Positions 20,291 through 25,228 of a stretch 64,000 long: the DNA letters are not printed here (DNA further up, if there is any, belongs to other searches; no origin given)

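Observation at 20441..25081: nrdJ invaded by two different inteins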

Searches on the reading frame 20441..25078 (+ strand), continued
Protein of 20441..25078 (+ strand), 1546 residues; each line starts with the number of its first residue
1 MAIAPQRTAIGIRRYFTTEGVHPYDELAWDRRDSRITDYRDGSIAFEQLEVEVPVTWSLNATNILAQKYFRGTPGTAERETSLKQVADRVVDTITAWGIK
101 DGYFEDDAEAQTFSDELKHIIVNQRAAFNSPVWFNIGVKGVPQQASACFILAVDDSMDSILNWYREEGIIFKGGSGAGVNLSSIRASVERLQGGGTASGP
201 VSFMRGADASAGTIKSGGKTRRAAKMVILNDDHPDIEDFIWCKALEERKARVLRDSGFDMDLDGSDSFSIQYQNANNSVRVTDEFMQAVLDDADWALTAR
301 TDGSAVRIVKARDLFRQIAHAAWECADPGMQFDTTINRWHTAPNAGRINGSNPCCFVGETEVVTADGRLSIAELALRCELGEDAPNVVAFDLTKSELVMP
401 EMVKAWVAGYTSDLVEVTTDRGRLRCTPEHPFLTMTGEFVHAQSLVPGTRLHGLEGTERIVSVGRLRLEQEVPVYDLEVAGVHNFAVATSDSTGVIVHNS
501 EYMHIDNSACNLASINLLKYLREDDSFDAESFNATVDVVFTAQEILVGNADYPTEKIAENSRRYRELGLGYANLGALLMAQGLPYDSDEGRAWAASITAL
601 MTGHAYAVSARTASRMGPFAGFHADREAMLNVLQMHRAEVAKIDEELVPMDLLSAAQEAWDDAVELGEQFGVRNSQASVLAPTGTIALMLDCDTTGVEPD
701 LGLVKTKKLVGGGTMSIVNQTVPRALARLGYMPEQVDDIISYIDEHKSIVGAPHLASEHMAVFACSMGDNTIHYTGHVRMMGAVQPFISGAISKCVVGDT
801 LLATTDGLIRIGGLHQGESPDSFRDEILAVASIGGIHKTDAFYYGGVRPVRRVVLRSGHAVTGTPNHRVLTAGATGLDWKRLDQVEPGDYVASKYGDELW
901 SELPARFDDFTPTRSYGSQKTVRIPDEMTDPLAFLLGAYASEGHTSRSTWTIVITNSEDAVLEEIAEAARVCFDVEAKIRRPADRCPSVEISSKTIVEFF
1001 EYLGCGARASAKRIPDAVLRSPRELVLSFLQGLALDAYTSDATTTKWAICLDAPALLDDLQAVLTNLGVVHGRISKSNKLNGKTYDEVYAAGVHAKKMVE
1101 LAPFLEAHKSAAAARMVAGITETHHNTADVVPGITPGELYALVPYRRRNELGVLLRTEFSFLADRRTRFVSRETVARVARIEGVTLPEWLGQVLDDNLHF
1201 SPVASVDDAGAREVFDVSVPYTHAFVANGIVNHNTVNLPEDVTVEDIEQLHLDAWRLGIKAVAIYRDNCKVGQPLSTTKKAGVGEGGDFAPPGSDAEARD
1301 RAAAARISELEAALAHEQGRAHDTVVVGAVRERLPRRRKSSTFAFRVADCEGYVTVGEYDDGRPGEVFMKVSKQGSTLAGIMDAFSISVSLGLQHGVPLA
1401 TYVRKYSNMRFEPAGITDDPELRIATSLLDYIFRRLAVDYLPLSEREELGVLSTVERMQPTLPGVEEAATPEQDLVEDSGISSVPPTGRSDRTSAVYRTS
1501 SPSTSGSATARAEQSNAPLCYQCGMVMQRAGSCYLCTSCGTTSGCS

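Call 11: find_related_loci(query=window:20441-25078:+, collection=genome_contigs, flank=3000)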
Query window:20441-25078:+ (1546 aa) in genome_contigs; peptide patterns used: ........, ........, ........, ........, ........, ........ (x = any residue, [..] = any of these).
600 stretches matched a pattern (row limit reached: there are more); 597 encode a relative of the query (tblastn E <= 1e-3); the best 80 are kept; 80 distinct loci.
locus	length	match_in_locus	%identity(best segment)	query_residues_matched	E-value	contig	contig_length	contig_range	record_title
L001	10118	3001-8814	53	12-1545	0e+0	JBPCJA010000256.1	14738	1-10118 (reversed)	MAG: Solirubrobacteraceae bacterium isolate TH_ant_mag_14 S1Ck127_140590_flag_1_multi_20.9398_len_14738, whole genome sh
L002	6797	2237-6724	68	1-1546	0e+0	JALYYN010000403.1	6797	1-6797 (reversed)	MAG: Actinomycetota bacterium isolate KAP bin40 SD1490-92_k127_1995906, whole genome shotgun sequence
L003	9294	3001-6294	56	4-1545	0e+0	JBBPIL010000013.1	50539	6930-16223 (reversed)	MAG: Actinomycetota bacterium isolate BPF2-24-26_bin_3 NODE_20_length_50539_cov_18.930433, whole genome shotgun sequence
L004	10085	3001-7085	81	1-1546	0e+0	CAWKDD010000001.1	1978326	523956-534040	MAG: uncultured Acidimicrobiales bacterium isolate MFD05512.bin.2.134 genome assembly, contig: contig_12149, whole genom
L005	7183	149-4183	70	1-1546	0e+0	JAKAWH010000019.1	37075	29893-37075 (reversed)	MAG: Actinomycetes bacterium isolate YP4.bin48 NODE_1521_length_37075_cov_1.802750, whole genome shotgun sequence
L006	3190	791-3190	66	1-1070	0e+0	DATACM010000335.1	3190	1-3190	MAG TPA_asm: Acidimicrobiales bacterium isolate SMAG_U6724 k141_1789039, whole genome shotgun sequence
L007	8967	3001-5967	83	1-1546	0e+0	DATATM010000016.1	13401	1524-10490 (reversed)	MAG TPA_asm: Acidimicrobiales bacterium isolate SMAG_U5546 k141_236015, whole genome shotgun sequence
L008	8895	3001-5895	83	1-1546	0e+0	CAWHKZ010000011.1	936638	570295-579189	MAG: uncultured Acidimicrobiaceae bacterium isolate MFD02472.bin.2.20 genome assembly, contig: contig_5694, whole genome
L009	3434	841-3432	84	1-1452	0e+0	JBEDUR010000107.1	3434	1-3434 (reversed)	MAG: Acidimicrobiales bacterium isolate Bin.010.forest_FP4 k127_5264508, whole genome shotgun sequence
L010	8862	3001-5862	78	1-1546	0e+0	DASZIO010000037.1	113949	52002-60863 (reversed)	MAG TPA_asm: Acidimicrobiales bacterium isolate SMAG_U6604 k141_6176704, whole genome shotgun sequence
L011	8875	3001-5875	83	1-1546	0e+0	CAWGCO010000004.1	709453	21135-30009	MAG: uncultured Acidimicrobiaceae bacterium isolate MFD06092.bin.2.165 genome assembly, contig: contig_13416, whole geno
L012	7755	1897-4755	72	1-1546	0e+0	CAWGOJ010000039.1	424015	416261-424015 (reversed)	MAG: uncultured Acidimicrobiaceae bacterium isolate MFD05580.bin.3.88 genome assembly, contig: contig_8435, whole genome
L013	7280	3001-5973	84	1-1546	0e+0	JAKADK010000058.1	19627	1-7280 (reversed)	MAG: Actinomycetes bacterium isolate WH5.bin15 NODE_1478_length_19627_cov_5.478872, whole genome shotgun sequence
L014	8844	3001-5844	82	1-1546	0e+0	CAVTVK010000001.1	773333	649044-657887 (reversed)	MAG: uncultured Acidimicrobiaceae bacterium isolate MFD04967.bin.1.220 genome assembly, contig: contig_10398, whole geno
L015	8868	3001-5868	83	1-1546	0e+0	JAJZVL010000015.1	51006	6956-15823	MAG: Actinomycetes bacterium isolate SKS5.bin46 NODE_1115_length_51006_cov_4.852513, whole genome shotgun sequence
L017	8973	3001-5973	84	1-1546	0e+0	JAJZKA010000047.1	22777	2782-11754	MAG: Actinomycetes bacterium isolate LSA5.bin8 NODE_3156_length_22777_cov_3.262561, whole genome shotgun sequence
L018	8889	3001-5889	82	1-1546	0e+0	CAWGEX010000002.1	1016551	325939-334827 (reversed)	MAG: uncultured Acidimicrobiaceae bacterium isolate MFD05841.bin.1.270 genome assembly, contig: contig_21873, whole geno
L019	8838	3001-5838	82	1-1546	0e+0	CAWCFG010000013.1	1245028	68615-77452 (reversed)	MAG: uncultured Acidimicrobiaceae bacterium isolate MFD00964.bin.3.580 genome assembly, contig: contig_35819, whole geno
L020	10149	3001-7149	82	1-1546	0e+0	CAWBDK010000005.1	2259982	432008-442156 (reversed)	MAG: uncultured Acidimicrobiaceae bacterium isolate MFD00731.bin.2.149 genome assembly, contig: contig_7669, whole genom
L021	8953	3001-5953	82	1-1546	0e+0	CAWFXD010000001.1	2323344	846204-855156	MAG: uncultured Acidimicrobiaceae bacterium isolate MFD09286.bin.1.20 genome assembly, contig: contig_18741, whole genom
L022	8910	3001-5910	76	1-1546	0e+0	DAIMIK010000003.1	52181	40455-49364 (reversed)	MAG TPA_asm: Acidimicrobiales bacterium isolate CTOTU11302 NODE_47_length_52181_cov_6.655585, whole genome shotgun seque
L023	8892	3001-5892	82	1-1546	0e+0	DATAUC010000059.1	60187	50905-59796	MAG TPA_asm: Acidimicrobiales bacterium isolate SMAG_U5562 k141_3602541, whole genome shotgun sequence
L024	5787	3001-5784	83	1-1546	0e+0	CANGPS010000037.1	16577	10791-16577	MAG: Acidimicrobiaceae bacterium isolate Jr-7aug17-95 genome assembly, contig: Jr-7aug17-C5662, whole genome shotgun seq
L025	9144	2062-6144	69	1-1546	0e+0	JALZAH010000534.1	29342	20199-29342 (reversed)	MAG: Actinomycetota bacterium isolate KAP bin86 SD1490-92_k127_97368, whole genome shotgun sequence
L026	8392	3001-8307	67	1-1546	0e+0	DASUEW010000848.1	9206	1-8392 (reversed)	MAG TPA_asm: Ilumatobacteraceae bacterium isolate SMAG_U1363 k141_1197600, whole genome shotgun sequence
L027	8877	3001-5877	78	1-1546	0e+0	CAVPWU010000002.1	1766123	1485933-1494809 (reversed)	MAG: uncultured Actinomycetota bacterium isolate MFD01716.bin.2.37 genome assembly, contig: contig_14582, whole genome s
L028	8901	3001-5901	82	1-1546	0e+0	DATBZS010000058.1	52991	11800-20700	MAG TPA_asm: Acidimicrobiales bacterium isolate SMAG_U7625 k141_413782, whole genome shotgun sequence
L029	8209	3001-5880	81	1-1546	0e+0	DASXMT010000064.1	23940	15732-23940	MAG TPA_asm: Acidimicrobiales bacterium isolate SMAG_U5335 k141_1201809, whole genome shotgun sequence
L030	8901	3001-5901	81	1-1546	0e+0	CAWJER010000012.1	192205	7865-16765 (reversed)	MAG: uncultured Acidimicrobiales bacterium isolate MFD04780.bin.2.99 genome assembly, contig: contig_50214, whole genome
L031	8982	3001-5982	72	1-1546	0e+0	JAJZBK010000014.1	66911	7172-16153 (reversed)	MAG: Actinomycetes bacterium isolate HSP2.bin32 NODE_249_length_66911_cov_9.133909, whole genome shotgun sequence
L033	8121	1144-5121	65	1-1546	0e+0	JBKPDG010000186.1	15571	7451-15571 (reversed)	MAG: Actinomycetota bacterium isolate GB_EKS_MAG_00030 GB_EKS_000001467389, whole genome shotgun sequence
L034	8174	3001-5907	81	1-1546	0e+0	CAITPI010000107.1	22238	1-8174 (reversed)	MAG: uncultured Acidimicrobiaceae bacterium isolate VK1_bin-0760 genome assembly, contig: bin-0760:107/137, whole genome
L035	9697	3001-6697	75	1-1546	0e+0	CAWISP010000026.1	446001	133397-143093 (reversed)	MAG: uncultured Acidimicrobiales bacterium isolate MFD09222.bin.3.40 genome assembly, contig: contig_65749, whole genome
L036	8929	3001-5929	81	1-1546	0e+0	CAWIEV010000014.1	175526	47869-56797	MAG: uncultured Acidimicrobiaceae bacterium isolate MFD01828.bin.2.21 genome assembly, contig: contig_69700, whole genom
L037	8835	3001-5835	79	1-1546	0e+0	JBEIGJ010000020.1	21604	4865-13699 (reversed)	MAG: Acidimicrobiaceae bacterium isolate Sample-102-S76-bin-127 Sample_102_S76-bin_127-k141_409287, whole genome shotgun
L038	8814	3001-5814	80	1-1546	0e+0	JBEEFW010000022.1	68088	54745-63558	MAG: Acidimicrobiaceae bacterium isolate BP_92 scaffold_4046121, whole genome shotgun sequence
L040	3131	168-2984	80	1-1546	0e+0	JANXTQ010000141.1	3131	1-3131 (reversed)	MAG: Actinomycetes bacterium isolate 339R_metabat_105 339R_k141_531702, whole genome shotgun sequence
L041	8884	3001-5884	76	1-1546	0e+0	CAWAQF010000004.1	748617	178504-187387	MAG: uncultured Acidimicrobiaceae bacterium isolate MFD04428.bin.2.19 genome assembly, contig: contig_14491, whole genom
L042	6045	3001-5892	81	1-1546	0e+0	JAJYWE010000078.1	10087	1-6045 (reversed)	MAG: Actinomycetes bacterium isolate FK2.bin91 NODE_9614_length_10087_cov_44.116466, whole genome shotgun sequence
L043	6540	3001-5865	80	1-1546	0e+0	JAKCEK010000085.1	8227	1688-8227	MAG: Actinomycetes bacterium isolate ZJ7.bin73 NODE_10858_length_8227_cov_2.163333, whole genome shotgun sequence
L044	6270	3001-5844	79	1-1546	0e+0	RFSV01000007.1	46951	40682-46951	MAG: Acidimicrobiia bacterium isolate WB4_4_429 contig_100_6, whole genome shotgun sequence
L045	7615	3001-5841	80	1-1546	0e+0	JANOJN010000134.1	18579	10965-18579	MAG: Acidimicrobiia bacterium isolate VAR_48_metabat_226 VAR_48_k141_1829701, whole genome shotgun sequence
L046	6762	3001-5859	79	1-1546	0e+0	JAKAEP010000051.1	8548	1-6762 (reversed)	MAG: Actinomycetes bacterium isolate WY1.bin33 NODE_13662_length_8548_cov_4.297827, whole genome shotgun sequence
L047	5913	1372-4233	78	1-1546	0e+0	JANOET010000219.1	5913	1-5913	MAG: Acidimicrobiaceae bacterium isolate SOY_65_metabat_168 SOY_65_k141_654515, whole genome shotgun sequence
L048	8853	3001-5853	81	1-1546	0e+0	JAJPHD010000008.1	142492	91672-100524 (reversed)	MAG: Actinomycetota bacterium isolate Centralia_MAG_135 k107_23682778, whole genome shotgun sequence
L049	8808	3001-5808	74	1-1546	0e+0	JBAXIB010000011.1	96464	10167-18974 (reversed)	MAG: Actinomycetes bacterium isolate ELA338 MAG338_11, whole genome shotgun sequence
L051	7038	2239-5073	77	1-1546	0e+0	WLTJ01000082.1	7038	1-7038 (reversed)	MAG: Actinomycetota bacterium isolate UFOp-RH-9nov16-395 RH-9nov16-395-c82, whole genome shotgun sequence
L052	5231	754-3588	71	1-1546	0e+0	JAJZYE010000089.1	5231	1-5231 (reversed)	MAG: Actinomycetes bacterium isolate TL1-5.bin119 NODE_20595_length_5231_cov_0.954937, whole genome shotgun sequence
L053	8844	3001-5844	79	1-1546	0e+0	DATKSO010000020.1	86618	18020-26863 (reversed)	MAG TPA_asm: Acidimicrobiales bacterium isolate SMAG_U14056 k141_6550, whole genome shotgun sequence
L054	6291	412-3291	80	1-1546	0e+0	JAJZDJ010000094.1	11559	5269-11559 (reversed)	MAG: Actinomycetes bacterium isolate JA4.bin62 NODE_4736_length_11559_cov_7.278079, whole genome shotgun sequence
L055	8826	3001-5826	77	1-1546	0e+0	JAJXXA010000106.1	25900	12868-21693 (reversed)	MAG: Actinomycetes bacterium isolate BP6.bin125 NODE_2543_length_25900_cov_11.840764, whole genome shotgun sequence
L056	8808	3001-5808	79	1-1546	0e+0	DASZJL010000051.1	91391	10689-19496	MAG TPA_asm: Acidimicrobiales bacterium isolate SMAG_U6628 k141_1242129, whole genome shotgun sequence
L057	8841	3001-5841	78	1-1546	0e+0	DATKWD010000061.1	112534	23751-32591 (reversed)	MAG TPA_asm: Acidimicrobiales bacterium isolate SMAG_U14153 k141_776352, whole genome shotgun sequence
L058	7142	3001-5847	78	1-1546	1e-180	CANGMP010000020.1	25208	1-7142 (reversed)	MAG: Acidimicrobiaceae bacterium isolate Jr-7aug17-11 genome assembly, contig: Jr-7aug17-C3064, whole genome shotgun seq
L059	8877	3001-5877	80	1-1546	0e+0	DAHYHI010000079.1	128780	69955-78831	MAG TPA_asm: Acidimicrobiaceae bacterium isolate clean4135 k141_1459773, whole genome shotgun sequence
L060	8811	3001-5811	79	1-1546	1e-180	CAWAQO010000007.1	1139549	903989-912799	MAG: uncultured Acidimicrobiia bacterium isolate MFD02840.bin.2.225 genome assembly, contig: contig_26583, whole genome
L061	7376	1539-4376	77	1-1546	0e+0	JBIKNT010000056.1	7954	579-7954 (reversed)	MAG: Ilumatobacteraceae bacterium isolate ME2014-10-05_3300035664_group5_bin93 Rohwer_bin36_scaffold_5903_c1, whole geno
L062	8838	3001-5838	78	1-1546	3e-180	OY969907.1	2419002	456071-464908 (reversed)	MAG: uncultured Acidimicrobiaceae bacterium isolate MFD00082.bin.c.3 genome assembly, chromosome: 1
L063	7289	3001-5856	77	1-1546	2e-180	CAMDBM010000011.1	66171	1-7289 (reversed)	MAG: Ferrithrix thermotolerans DSM 19514 isolate MH-09jul19-56 genome assembly, contig: MH-09jul19-C778, whole genome sh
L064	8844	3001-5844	77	1-1546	4e-180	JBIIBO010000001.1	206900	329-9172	MAG: Ilumatobacteraceae bacterium isolate ME2000-06-20pf_3300042868_group1_bin245 Rohwer_bin48_scaffold_17_c1, whole gen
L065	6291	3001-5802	79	1-1546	8e-180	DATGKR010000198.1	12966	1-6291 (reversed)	MAG TPA_asm: Acidimicrobiales bacterium isolate SMAG_U9864 k141_451042, whole genome shotgun sequence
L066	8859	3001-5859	78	1-1546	8e-180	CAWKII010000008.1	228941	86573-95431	MAG: uncultured Acidimicrobiaceae bacterium isolate MFD04752.bin.1.152 genome assembly, contig: contig_4893, whole genom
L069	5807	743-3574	77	1-1546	0e+0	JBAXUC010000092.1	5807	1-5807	MAG: Actinomycetota bacterium isolate ELA651 MAG651_92, whole genome shotgun sequence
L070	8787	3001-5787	77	1-1546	4e-179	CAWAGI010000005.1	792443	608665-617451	MAG: uncultured Actinomycetes bacterium isolate MFD04944.bin.2.34 genome assembly, contig: contig_41223, whole genome sh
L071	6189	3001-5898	76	1-1546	4e-179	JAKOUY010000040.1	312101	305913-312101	MAG: Actinomycetes bacterium isolate JPNG_maxbin.022 k201_23901, whole genome shotgun sequence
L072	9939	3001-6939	66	10-1546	9e-179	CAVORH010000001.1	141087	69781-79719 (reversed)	MAG: Ilumatobacteraceae bacterium isolate MFD09964.bin.2.226 genome assembly, contig: contig_106, whole genome shotgun s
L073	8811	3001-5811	79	10-1546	2e-178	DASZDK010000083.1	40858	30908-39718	MAG TPA_asm: Acidimicrobiales bacterium isolate SMAG_U6466 k141_67622, whole genome shotgun sequence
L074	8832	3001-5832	78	1-1546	6e-178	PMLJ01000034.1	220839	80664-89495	MAG: Acidimicrobiaceae bacterium isolate fen_670 73.20120600_E1D.135_contig_14481, whole genome shotgun sequence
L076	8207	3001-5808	76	1-1546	1e-177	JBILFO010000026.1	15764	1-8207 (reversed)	MAG: Ilumatobacteraceae bacterium isolate ME2016-08-30_3300044843_group7_bin109 Rohwer_bin45_scaffold_2262_c1, whole gen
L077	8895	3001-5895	77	1-1546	9e-178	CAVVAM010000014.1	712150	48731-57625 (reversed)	MAG: uncultured Acidimicrobiaceae bacterium isolate MFD09779.bin.1.243 genome assembly, contig: contig_6477, whole genom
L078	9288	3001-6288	94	1-1546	5e-177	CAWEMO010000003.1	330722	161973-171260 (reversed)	MAG: uncultured Acidimicrobiales bacterium isolate MFD03044.bin.1.163 genome assembly, contig: contig_19017, whole genom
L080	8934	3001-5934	76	1-1546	0e+0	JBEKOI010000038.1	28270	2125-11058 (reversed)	MAG: Acidimicrobiales bacterium isolate SPRUCE 437 SPRUCE_437_38, whole genome shotgun sequence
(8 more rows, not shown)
